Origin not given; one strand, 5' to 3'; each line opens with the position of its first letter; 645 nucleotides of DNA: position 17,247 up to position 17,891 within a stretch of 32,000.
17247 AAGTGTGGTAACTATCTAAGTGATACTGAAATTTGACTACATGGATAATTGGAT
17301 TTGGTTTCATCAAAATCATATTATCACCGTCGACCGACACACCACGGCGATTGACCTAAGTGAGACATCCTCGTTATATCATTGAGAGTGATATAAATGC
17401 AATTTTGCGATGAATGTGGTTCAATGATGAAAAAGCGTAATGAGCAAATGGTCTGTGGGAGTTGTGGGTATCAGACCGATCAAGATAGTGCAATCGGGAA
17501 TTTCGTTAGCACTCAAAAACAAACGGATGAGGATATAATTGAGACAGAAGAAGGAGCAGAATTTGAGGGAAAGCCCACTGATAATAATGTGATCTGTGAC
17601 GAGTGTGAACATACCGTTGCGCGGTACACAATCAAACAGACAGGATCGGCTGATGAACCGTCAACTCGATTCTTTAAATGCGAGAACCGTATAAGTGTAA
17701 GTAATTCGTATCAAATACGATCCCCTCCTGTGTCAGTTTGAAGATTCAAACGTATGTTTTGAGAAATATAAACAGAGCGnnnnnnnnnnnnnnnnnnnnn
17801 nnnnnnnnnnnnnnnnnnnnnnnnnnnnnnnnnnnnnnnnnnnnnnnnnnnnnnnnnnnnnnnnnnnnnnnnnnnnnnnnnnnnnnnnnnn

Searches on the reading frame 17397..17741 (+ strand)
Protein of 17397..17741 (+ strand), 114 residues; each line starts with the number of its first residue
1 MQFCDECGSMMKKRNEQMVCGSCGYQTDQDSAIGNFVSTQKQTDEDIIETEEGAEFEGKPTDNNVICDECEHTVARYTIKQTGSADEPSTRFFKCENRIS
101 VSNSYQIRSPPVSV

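Call 5: search_protein_families(library=pfam, proteins=[window:17397-17741:+], max_evalue=0.01)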
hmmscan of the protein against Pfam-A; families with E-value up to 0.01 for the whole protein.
window:17397-17741:+ (114 aa): 4 families
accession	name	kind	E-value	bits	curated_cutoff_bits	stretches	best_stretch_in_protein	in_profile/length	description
PF01096.23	Zn_ribbon_TFIIS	-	6e-10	39.2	21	1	66-97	2-33/39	Transcription factor S-II (TFIIS)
PF02150.21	Zn_ribbon_RPB9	-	4.2e-06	27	25.2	1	1-30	1-34/36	RNA polymerases M/15 Kd subunit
PF18912.6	DZR_2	-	0.0043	17.3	27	0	2-29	22-48/56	Double zinc ribbon domain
PF00130.28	C1_1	-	0.0063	16.8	26.5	0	2-28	12-39/53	Phorbol esters/diacylglycerol binding domain (C1 domain)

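Call 6: find_homologous_proteins(query=window:17397-17741:+)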
Query window:17397-17741:+ (114 aa): 672 proteins with E <= 0.001 among 673 candidates; the best 120 are listed.
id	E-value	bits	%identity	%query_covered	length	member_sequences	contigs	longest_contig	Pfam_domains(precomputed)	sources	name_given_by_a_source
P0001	1.5e-68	246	98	100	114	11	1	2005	PF02150.22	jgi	-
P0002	8.4e-56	205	96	84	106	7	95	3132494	PF01096.24,PF02150.22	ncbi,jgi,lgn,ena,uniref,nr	ncbi:transcription factor S [Haloquadratum walsbyi]|jgi:DNA-directed RNA polymerase subunit M|uniref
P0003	5.8e-45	170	82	83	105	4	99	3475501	PF12773.14,PF01096.24,PF02150.22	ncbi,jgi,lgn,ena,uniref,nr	ncbi:MAG: transcription factor S, archaeal [Haloquadratum walsbyi J07HQW1]|jgi:DNA-directed RNA poly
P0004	2.9e-39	151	80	75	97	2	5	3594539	PF03604.19,PF01096.24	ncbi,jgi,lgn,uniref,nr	ncbi:MAG: transcription factor S, archaeal [Haloquadratum walsbyi J07HQW2]|jgi:DNA-directed RNA poly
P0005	2.0e-37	146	70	85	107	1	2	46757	PF03604.19,PF01096.24,PF02150.22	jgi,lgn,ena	-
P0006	5.4e-37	144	68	85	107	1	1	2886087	PF07282.19,PF01096.24,PF02150.22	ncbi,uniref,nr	ncbi:transcription factor S [Halobaculum sp. CBA1158]|uniref:transcription factor S n=1 Tax=Halobacu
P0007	1.2e-36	143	69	83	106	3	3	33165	PF01096.24,PF02150.22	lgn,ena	-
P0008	1.5e-36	143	68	84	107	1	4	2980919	PF12773.14,PF07282.19,PF01096.24,PF02150.22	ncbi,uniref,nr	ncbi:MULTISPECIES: transcription factor S [Halobaculum]|uniref:Transcription factor S n=2 Tax=Haloba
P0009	1.6e-36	143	68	84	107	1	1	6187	PF12773.14,PF07282.19,PF01096.24,PF02150.22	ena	-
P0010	1.8e-36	143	67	84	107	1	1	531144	PF12773.14,PF07282.19,PF01096.24,PF02150.22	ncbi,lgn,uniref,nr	ncbi:transcription factor S [Halobaculum gomorrense]|uniref:Transcription factor S n=1 Tax=Halobacul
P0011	2.1e-36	142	69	84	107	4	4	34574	PF01096.24,PF02150.22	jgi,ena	-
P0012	4.2e-36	141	69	84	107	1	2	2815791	PF03604.19,PF01096.24,PF02150.22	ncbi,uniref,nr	ncbi:DNA-directed RNA polymerase subunit protein [Halorhabdus tiamatea SARL4B]|uniref:Transcription 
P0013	4.3e-36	141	68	84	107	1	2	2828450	PF12773.14,PF07282.19,PF01096.24,PF02150.22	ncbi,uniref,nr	ncbi:transcription factor S [Halobaculum halobium]|uniref:Transcription factor S n=1 Tax=Halobaculum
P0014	4.8e-36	141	70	84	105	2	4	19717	PF01096.24,PF02150.22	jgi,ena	-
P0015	8.5e-36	140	67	84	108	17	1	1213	PF03604.19,PF01096.24,PF02150.22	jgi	jgi:DNA-directed RNA polymerase subunit M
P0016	1.0e-35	140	70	84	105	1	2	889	PF01096.24,PF02150.22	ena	-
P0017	1.2e-35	140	69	83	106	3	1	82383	PF07282.19,PF01096.24,PF02150.22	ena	-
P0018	1.3e-35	140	66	84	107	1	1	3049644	PF07282.19,PF01096.24,PF02150.22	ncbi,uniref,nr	ncbi:transcription factor S [Halobaculum limi]|uniref:transcription factor S n=1 Tax=Halobaculum lim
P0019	1.4e-35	140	67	83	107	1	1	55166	PF07282.19,PF01096.24,PF02150.22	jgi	jgi:DNA-directed RNA polymerase subunit M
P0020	1.4e-35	140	67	84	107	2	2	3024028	PF07282.19,PF01096.24,PF02150.22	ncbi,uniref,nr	ncbi:transcription factor S [Halobaculum lipolyticum]|uniref:Transcription factor S n=1 Tax=Halobacu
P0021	1.7e-35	139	67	83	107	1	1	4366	PF07282.19,PF01096.24,PF02150.22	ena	-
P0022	2.0e-35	139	69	84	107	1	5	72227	PF01096.24,PF02150.22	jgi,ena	-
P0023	2.0e-35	139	68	84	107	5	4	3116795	PF03604.19,PF01096.24,PF02150.22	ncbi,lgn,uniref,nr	ncbi:transcription termination factor Tfs [Halorhabdus utahensis DSM 12940]|uniref:Transcription fac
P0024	2.7e-35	139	69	83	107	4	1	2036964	PF01096.24,PF02150.22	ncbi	ncbi:transcription factor S [Salinarchaeum chitinilyticum]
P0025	2.9e-35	139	67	84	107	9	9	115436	PF12773.14,PF07282.19,PF01096.24,PF02150.22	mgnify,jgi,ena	mgnify:FL=1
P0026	3.6e-35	138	66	84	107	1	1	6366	PF08274.18,PF07282.19,PF01096.24,PF02150.22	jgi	jgi:DNA-directed RNA polymerase subunit M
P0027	3.7e-35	138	62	89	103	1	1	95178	PF01096.24,PF02150.22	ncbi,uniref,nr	ncbi:RPA12/RPB9/RPC11 RNA polymerase family protein [Halorhabdus salina]|uniref:RPA12/RPB9/RPC11 RNA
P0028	3.9e-35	138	69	84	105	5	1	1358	PF01096.24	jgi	-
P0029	4.0e-35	138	65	84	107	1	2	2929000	PF07282.19,PF01096.24,PF02150.22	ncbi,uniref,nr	ncbi:transcription factor S [Halobaculum marinum]|uniref:Transcription factor S n=1 Tax=Halobaculum 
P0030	4.7e-35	138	68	83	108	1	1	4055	PF13240.12,PF13248.12,PF01096.24,PF02150.22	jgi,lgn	-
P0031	6.4e-35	138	67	84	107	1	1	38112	PF03604.19,PF01096.24,PF02150.22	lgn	-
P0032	8.2e-35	137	66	84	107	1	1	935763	PF07282.19,PF01096.24,PF02150.22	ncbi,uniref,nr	ncbi:transcription factor S [Halegenticoccus soli]|uniref:transcription factor S n=1 Tax=Halegentico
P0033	9.3e-35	137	70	84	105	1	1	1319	PF01096.24,PF02150.22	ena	-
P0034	1.1e-34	137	69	84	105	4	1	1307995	PF01096.24,PF02150.22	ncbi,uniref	ncbi:transcription factor S [Halovenus halobia]|uniref:transcription factor S n=1 Tax=Halovenus halo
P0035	1.2e-34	137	66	83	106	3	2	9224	PF01096.24,PF02150.22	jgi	-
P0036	1.2e-34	137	66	84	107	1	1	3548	PF01096.24,PF02150.22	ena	-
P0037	1.4e-34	136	66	83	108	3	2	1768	PF01096.24,PF02150.22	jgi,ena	-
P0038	1.5e-34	136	64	84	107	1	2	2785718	PF07282.19,PF01096.24,PF02150.22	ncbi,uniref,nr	ncbi:transcription factor S [Halobaculum litoreum]|uniref:Transcription factor S n=1 Tax=Halobaculum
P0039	1.8e-34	136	82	68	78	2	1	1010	PF01096.24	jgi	jgi:DNA-directed RNA polymerase, subunit M (EC 2.7.7.6)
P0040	1.8e-34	136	65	83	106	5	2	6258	PF01096.24,PF02150.22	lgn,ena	-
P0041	1.8e-34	136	67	84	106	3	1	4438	PF01096.24,PF02150.22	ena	-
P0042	1.9e-34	136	61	92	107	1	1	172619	PF01096.24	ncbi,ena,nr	ncbi:transcription factor S [Halobacteriales archaeon SW_6_65_46]|nr:MAG: transcription factor S [Ha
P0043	1.9e-34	136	63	84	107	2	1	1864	PF01096.24,PF02150.22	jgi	jgi:DNA-directed RNA polymerase subunit M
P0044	3.3e-34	135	64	83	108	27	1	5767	PF01096.24,PF02150.22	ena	-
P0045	4.2e-34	135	66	83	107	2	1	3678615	PF01096.24,PF02150.22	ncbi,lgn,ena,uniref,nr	ncbi:transcription factor S [Halorarum halophilum]|uniref:Transcription factor S n=1 Tax=Halorarum h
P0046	4.2e-34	135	67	83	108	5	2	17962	PF01096.24,PF02150.22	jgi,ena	jgi:DNA-directed RNA polymerase subunit M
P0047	4.3e-34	135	64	85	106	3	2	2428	PF01096.24,PF02150.22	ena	-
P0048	4.7e-34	135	66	85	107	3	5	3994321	PF01096.24,PF02150.22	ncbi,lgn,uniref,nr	ncbi:transcription factor S [Halogeometricum borinquense]|uniref:Transcription factor S n=2 Tax=Halo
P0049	4.8e-34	135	66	84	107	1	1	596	PF01096.24,PF02150.22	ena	-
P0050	4.9e-34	135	67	84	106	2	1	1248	PF01096.24,PF02150.22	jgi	jgi:DNA-directed RNA polymerase subunit M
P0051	5.4e-34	135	65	84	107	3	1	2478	PF01096.24,PF02150.22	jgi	jgi:DNA-directed RNA polymerase subunit M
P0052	7.2e-34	134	65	84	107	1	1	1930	PF01096.24,PF02150.22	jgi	jgi:DNA-directed RNA polymerase subunit M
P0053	7.2e-34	134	66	84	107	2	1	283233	PF03604.19,PF01096.24,PF02150.22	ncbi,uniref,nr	ncbi:transcription factor S [Halorhabdus amylolytica]|uniref:transcription factor S n=1 Tax=Halorhab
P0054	7.7e-34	134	65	84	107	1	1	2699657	PF08274.18,PF07282.19,PF13248.12,PF01096.24,PF02150.22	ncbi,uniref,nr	ncbi:transcription factor S [Halapricum desulfuricans]|uniref:Transcription factor S n=1 Tax=Halapri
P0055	8.2e-34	134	64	85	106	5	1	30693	PF01096.24,PF02150.22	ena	-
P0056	8.7e-34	134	64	84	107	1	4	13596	PF08274.18,PF07282.19,PF13248.12,PF01096.24,PF02150.22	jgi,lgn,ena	-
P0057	8.9e-34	134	65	84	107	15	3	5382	PF03604.19,PF01096.24,PF02150.22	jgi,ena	jgi:DNA-directed RNA polymerase subunit M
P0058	8.9e-34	134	67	83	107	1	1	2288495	PF03604.19,PF01096.24,PF02150.22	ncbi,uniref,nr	ncbi:transcription factor S [Halorhabdus rudnickae]|uniref:transcription factor S n=1 Tax=Halorhabdu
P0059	1.0e-33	134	64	84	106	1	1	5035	PF01096.24,PF02150.22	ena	-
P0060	1.1e-33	134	65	83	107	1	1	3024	PF07282.19,PF01096.24,PF02150.22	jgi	-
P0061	1.1e-33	134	67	84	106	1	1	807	PF01096.24,PF02150.22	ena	-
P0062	1.3e-33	133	66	84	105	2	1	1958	PF08274.18,PF01096.24,PF02150.22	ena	-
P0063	1.3e-33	133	65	83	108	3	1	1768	PF01096.24,PF02150.22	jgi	jgi:DNA-directed RNA polymerase subunit M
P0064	1.4e-33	133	67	83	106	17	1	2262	PF01096.24,PF02150.22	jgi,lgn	jgi:DNA-directed RNA polymerase subunit M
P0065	1.4e-33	133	65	84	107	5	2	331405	PF08274.18,PF07282.19,PF13248.12,PF01096.24,PF02150.22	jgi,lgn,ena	-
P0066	1.5e-33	133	64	84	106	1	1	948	PF03604.19,PF01096.24,PF02150.22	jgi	jgi:DNA-directed RNA polymerase subunit M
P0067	1.5e-33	133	65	84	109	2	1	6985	PF01096.24,PF02150.22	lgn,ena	-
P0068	1.5e-33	133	62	85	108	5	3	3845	PF01096.24,PF02150.22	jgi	jgi:DNA-directed RNA polymerase subunit M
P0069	1.5e-33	133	63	84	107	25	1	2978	PF01096.24,PF02150.22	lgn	-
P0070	1.7e-33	133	65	83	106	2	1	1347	PF01096.24,PF02150.22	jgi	jgi:DNA-directed RNA polymerase subunit M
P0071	1.9e-33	133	64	83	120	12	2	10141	PF01096.24,PF02150.22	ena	-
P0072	2.0e-33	133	67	84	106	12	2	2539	PF01096.24,PF02150.22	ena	-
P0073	2.1e-33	133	66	83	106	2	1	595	PF01096.24,PF02150.22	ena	-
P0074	2.1e-33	133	63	84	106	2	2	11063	PF07282.19,PF01096.24,PF02150.22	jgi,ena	-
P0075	2.1e-33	133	66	83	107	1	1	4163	PF01096.24,PF02150.22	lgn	-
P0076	2.1e-33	133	63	84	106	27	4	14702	PF01096.24,PF02150.22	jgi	jgi:DNA-directed RNA polymerase subunit M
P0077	2.2e-33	133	67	84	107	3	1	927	PF01096.24,PF02150.22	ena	-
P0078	2.4e-33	132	68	83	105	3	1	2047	PF03604.19,PF01096.24,PF02150.22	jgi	jgi:DNA-directed RNA polymerase subunit M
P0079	2.4e-33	132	66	83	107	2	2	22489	PF01096.24,PF02150.22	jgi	jgi:DNA-directed RNA polymerase subunit M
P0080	2.7e-33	132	64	84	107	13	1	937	PF01096.24,PF02150.22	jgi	jgi:DNA-directed RNA polymerase subunit M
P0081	2.8e-33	132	65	84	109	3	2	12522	PF01096.24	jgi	-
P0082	2.8e-33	132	65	83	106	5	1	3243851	PF01096.24,PF02150.22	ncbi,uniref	ncbi:transcription factor S [Haloplanus salilacus]|uniref:transcription factor S n=1 Tax=Haloplanus 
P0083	2.9e-33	132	64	84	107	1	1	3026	PF01096.24,PF02150.22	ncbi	-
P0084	3.0e-33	132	65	84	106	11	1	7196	PF01096.24,PF02150.22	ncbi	ncbi:MAG: transcription factor S [Halovenus sp.]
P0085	3.0e-33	132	64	84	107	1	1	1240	PF07282.19,PF01096.24,PF02150.22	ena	-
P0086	3.4e-33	132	66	83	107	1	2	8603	PF01096.24,PF02150.22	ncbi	-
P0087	3.5e-33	132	66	84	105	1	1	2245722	PF01096.24,PF02150.22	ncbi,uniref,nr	ncbi:transcription factor S [Haloarcula laminariae]|uniref:transcription factor S n=1 Tax=Haloarcula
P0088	3.5e-33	132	63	85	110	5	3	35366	PF01096.24,PF02150.22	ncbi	ncbi:MAG: transcription factor S [Haloarculaceae archaeon]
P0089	4.1e-33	132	65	84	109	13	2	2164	PF01096.24,PF02150.22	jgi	jgi:DNA-directed RNA polymerase subunit M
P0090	4.5e-33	132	65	83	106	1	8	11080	PF01096.24,PF02150.22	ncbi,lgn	-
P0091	4.5e-33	132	64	84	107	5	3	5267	PF01096.24,PF02150.22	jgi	jgi:DNA-directed RNA polymerase subunit M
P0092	4.7e-33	131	61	91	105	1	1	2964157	PF01096.24,PF02150.22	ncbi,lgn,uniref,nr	ncbi:RPA12/RPB9/RPC11 RNA polymerase family protein [Halomicrobium katesii]|uniref:RPA12/RPB9/RPC11 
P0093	4.8e-33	131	67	82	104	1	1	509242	PF01096.24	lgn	-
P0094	5.0e-33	131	64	84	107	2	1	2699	PF01096.24,PF02150.22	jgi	jgi:DNA-directed RNA polymerase subunit M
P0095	5.8e-33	131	65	83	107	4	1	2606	PF07282.19,PF01096.24,PF02150.22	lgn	-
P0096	7.4e-33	131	64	84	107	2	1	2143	PF01096.24,PF02150.22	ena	-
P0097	7.5e-33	131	65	85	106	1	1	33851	PF01096.24,PF02150.22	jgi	jgi:DNA-directed RNA polymerase subunit M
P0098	7.8e-33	131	63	84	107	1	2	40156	PF01096.24,PF02150.22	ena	-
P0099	7.9e-33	131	62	85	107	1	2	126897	PF01096.24,PF02150.22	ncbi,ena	-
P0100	8.1e-33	131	63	84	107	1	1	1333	PF01096.24,PF02150.22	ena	-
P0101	9.3e-33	131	64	85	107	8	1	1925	PF07282.19,PF01096.24,PF02150.22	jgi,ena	-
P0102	9.8e-33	130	64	84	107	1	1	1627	PF07282.19,PF01096.24,PF02150.22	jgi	jgi:DNA-directed RNA polymerase subunit M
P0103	1.0e-32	130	62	85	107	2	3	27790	PF07282.19,PF01096.24,PF02150.22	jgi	jgi:DNA-directed RNA polymerase subunit M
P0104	1.0e-32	130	62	85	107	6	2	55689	PF07282.19,PF03604.19,PF01096.24,PF02150.22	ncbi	-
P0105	1.2e-32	130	62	85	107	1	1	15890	PF01096.24,PF02150.22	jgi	jgi:DNA-directed RNA polymerase subunit M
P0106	1.3e-32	130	58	92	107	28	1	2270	PF01096.24,PF02150.22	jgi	jgi:DNA-directed RNA polymerase subunit M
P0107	1.3e-32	130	64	84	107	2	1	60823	PF01096.24,PF02150.22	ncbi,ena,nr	ncbi:transcription factor S [Halobacteriales archaeon QH_10_67_22]|nr:MAG: transcription factor S [H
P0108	1.3e-32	130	64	85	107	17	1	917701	PF03604.19,PF01096.24,PF02150.22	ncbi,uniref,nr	ncbi:transcription factor S [Halomicroarcula sp. S1AR25-4]|uniref:transcription factor S n=1 Tax=Hal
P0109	1.3e-32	130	63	85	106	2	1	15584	PF01096.24,PF02150.22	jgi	-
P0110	1.3e-32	130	66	84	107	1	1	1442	PF01096.24,PF02150.22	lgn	-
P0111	1.4e-32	130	63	85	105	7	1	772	PF01096.24,PF02150.22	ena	-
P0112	1.4e-32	130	66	83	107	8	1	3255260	PF07282.19,PF01096.24,PF02150.22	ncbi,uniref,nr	ncbi:DNA-directed RNA-polymerase subunit M [Salinarchaeum sp. Harcht-Bsk1]|uniref:transcription fact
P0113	1.4e-32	130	66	83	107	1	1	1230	PF07282.19,PF01096.24,PF02150.22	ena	-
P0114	1.4e-32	130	60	92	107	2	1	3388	PF01096.24,PF02150.22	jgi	-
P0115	1.5e-32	130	63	83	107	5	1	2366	PF01096.24,PF02150.22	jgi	jgi:DNA-directed RNA polymerase subunit M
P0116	1.7e-32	130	63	84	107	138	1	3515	PF07282.19,PF03604.19,PF01096.24,PF02150.22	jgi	jgi:DNA-directed RNA polymerase subunit M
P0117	1.8e-32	130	64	84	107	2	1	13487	PF07282.19,PF01096.24,PF02150.22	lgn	-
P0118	1.8e-32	130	67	84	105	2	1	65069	PF01096.24,PF02150.22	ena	-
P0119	1.9e-32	130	65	83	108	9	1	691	PF01096.24,PF02150.22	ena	-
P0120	2.0e-32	130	66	84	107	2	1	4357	PF01096.24,PF02150.22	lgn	-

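Call 9: find_encoding_contigs(protein=P0002, flank=6000, max_places=8)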
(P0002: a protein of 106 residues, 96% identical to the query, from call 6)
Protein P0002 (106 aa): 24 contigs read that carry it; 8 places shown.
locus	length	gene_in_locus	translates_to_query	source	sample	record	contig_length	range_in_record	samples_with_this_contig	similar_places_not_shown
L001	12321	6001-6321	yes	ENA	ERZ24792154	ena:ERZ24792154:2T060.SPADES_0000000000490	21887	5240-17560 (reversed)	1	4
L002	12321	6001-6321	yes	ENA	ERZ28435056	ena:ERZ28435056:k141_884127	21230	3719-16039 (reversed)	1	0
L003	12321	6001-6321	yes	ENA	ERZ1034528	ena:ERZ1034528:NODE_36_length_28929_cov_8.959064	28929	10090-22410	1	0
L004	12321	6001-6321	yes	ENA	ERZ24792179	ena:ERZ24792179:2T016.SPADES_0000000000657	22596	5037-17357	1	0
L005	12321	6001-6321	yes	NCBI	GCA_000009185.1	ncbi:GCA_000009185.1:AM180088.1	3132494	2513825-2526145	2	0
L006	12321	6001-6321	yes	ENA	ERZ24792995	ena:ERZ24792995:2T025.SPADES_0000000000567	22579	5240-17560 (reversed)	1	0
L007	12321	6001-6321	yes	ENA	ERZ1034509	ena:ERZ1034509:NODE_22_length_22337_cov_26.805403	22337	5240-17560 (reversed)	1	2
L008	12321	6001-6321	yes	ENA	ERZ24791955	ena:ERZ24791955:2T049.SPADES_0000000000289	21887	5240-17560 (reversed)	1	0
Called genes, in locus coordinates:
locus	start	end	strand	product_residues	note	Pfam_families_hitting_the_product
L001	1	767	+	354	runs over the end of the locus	PF02653:BPD_transp_2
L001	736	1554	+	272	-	PF13476:AAA_23 (weak), PF00005:ABC_tran, PF13304:AAA_21 (weak), PF12399:BCA_ABC_TP_C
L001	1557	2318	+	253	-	PF00005:ABC_tran, PF02463:SMC_N (faint), PF13175:AAA_15 (weak), PF13304:AAA_21 (weak)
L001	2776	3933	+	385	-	PF08240:ADH_N, PF00107:ADH_zinc_N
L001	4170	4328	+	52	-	-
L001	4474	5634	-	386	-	PF02492:cobW, PF07683:CobW_C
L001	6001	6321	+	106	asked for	PF02150:Zn_ribbon_RPB9 (weak), PF01096:Zn_ribbon_TFIIS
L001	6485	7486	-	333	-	PF00288:GHMP_kinases_N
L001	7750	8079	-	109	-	PF07883:Cupin_2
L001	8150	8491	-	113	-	PF23443:DUF7126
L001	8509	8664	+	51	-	-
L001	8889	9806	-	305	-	PF02540:NAD_synthase, PF03054:tRNA_Me_trans (faint), PF00958:GMP_synt_C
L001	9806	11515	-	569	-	PF06418:CTP_synth_N, PF00117:GATase, PF07722:Peptidase_C26 (faint)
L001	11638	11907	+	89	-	PF11127:YgaP-like_TM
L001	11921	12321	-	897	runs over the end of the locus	PF00311:PEPcase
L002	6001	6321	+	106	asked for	PF02150:Zn_ribbon_RPB9 (weak), PF01096:Zn_ribbon_TFIIS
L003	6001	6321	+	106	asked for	PF02150:Zn_ribbon_RPB9 (weak), PF01096:Zn_ribbon_TFIIS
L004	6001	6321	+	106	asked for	PF02150:Zn_ribbon_RPB9 (weak), PF01096:Zn_ribbon_TFIIS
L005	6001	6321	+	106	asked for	PF02150:Zn_ribbon_RPB9 (weak), PF01096:Zn_ribbon_TFIIS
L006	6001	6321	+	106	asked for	PF02150:Zn_ribbon_RPB9 (weak), PF01096:Zn_ribbon_TFIIS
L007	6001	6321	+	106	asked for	PF02150:Zn_ribbon_RPB9 (weak), PF01096:Zn_ribbon_TFIIS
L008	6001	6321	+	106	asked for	PF02150:Zn_ribbon_RPB9 (weak), PF01096:Zn_ribbon_TFIIS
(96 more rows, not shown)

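Call 10: find_encoding_contigs(protein=window:17397-17741:+, flank=6000, max_places=8)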
Protein window:17397-17741:+ (114 aa): no gene with exactly this product is on record in the collection.

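Call 13: find_encoding_contigs(protein=P0001, flank=5000, max_places=4)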
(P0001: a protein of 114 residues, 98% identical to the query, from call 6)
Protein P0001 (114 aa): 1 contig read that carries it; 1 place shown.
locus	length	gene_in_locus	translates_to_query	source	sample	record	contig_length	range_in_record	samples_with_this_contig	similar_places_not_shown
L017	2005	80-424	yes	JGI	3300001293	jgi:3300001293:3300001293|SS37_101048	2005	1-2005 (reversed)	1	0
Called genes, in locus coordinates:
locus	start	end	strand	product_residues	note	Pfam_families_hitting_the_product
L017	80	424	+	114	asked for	PF02150:Zn_ribbon_RPB9 (weak)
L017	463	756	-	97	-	PF01096:Zn_ribbon_TFIIS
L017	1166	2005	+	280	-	?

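Call 14: find_encoding_contigs(protein=P0039, flank=5000, max_places=4)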
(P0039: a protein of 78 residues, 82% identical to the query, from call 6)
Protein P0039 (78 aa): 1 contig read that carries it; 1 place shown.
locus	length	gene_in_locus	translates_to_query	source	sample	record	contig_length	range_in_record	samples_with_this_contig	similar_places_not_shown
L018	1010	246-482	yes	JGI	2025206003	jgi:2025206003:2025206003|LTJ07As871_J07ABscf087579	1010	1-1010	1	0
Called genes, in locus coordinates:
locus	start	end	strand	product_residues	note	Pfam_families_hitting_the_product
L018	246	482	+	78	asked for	PF01096:Zn_ribbon_TFIIS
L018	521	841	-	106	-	PF02150:Zn_ribbon_RPB9, PF01096:Zn_ribbon_TFIIS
